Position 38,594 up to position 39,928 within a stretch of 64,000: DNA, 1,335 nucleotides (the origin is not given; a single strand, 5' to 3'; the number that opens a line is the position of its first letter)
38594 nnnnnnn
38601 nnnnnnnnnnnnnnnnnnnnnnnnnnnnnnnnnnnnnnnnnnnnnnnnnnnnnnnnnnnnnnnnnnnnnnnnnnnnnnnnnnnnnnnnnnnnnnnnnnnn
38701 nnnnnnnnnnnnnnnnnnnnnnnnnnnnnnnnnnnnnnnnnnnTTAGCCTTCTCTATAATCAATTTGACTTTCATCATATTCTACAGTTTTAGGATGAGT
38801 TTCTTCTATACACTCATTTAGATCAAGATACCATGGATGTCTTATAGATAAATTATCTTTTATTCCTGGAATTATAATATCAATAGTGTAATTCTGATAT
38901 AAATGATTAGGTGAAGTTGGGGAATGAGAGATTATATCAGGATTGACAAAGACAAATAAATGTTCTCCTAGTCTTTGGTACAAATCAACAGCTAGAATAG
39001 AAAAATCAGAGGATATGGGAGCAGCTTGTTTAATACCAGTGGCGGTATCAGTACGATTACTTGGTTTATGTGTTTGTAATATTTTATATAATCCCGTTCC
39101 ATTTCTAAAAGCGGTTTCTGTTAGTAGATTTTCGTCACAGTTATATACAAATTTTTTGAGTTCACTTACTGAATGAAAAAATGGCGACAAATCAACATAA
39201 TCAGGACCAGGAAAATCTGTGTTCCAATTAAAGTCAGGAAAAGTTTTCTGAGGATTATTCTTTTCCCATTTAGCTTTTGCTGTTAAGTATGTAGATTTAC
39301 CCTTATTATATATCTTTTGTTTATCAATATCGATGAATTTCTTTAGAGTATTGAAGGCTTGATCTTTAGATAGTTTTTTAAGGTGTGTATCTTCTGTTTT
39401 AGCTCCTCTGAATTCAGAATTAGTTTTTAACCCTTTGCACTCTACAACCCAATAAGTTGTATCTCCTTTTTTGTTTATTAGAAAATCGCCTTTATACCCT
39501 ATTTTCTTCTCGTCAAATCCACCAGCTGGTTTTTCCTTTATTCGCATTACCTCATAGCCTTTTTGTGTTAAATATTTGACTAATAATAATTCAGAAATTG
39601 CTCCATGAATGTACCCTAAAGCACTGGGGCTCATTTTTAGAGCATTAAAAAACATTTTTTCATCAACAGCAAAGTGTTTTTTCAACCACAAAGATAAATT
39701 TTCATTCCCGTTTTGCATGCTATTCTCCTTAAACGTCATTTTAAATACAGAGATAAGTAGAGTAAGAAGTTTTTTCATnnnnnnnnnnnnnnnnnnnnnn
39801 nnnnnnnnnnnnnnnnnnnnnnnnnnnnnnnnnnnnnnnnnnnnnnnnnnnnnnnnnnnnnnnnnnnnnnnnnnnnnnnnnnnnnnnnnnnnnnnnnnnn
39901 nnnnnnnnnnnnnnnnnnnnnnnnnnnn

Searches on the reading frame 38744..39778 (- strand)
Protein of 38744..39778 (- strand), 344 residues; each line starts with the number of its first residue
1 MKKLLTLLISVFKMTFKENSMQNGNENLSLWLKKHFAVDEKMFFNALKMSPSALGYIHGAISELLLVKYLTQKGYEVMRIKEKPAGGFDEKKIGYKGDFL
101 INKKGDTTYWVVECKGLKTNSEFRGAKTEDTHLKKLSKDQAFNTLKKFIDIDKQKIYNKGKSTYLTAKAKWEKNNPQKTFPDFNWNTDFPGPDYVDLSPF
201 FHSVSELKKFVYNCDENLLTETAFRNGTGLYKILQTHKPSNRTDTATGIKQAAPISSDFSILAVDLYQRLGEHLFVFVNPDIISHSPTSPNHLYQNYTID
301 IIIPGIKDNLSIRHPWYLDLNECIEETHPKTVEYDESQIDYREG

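Call 4: search_protein_families(library=pfam, proteins=[window:38744-39778:-], max_evalue=1)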
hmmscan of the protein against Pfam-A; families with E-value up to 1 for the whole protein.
window:38744-39778:- (344 aa): 2 families
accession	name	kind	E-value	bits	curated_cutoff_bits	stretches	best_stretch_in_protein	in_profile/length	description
PF18253.6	HipN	-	0.21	11.8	23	1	204-217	5-18/42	Hsp70-interacting protein N N-terminal domain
PF11764.13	N-SET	-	0.55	10.7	28.3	1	104-174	38-105/172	COMPASS (Complex proteins associated with Set1p) component N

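Call 5: search_protein_families(library=padloc, proteins=[window:38744-39778:-], max_evalue=1)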
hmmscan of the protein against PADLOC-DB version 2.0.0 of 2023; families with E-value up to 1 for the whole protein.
window:38744-39778:- (344 aa): 0 families

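Call 6: search_protein_families(library=ncbifam, proteins=[window:38744-39778:-], max_evalue=1)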
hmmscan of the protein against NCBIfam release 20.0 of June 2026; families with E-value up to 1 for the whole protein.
window:38744-39778:- (344 aa): 0 families

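Call 7: search_protein_families(library=phrogs, proteins=[window:38744-39778:-], max_evalue=1)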
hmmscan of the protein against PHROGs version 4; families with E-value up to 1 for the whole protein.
window:38744-39778:- (344 aa): 4 families
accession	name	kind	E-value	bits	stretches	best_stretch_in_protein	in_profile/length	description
phrog_13411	-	moron, auxiliary metabolic gene and host takeover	0.068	14.6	1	102-162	33-95/144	MazF-like growth inhibitor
phrog_38512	-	unknown function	0.078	13.7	1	6-45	9-48/177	-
phrog_3673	-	transcription regulation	0.12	13.5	1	144-161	5-23/59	Arc-like repressor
phrog_5018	-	unknown function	0.36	12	0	59-80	8-29/134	-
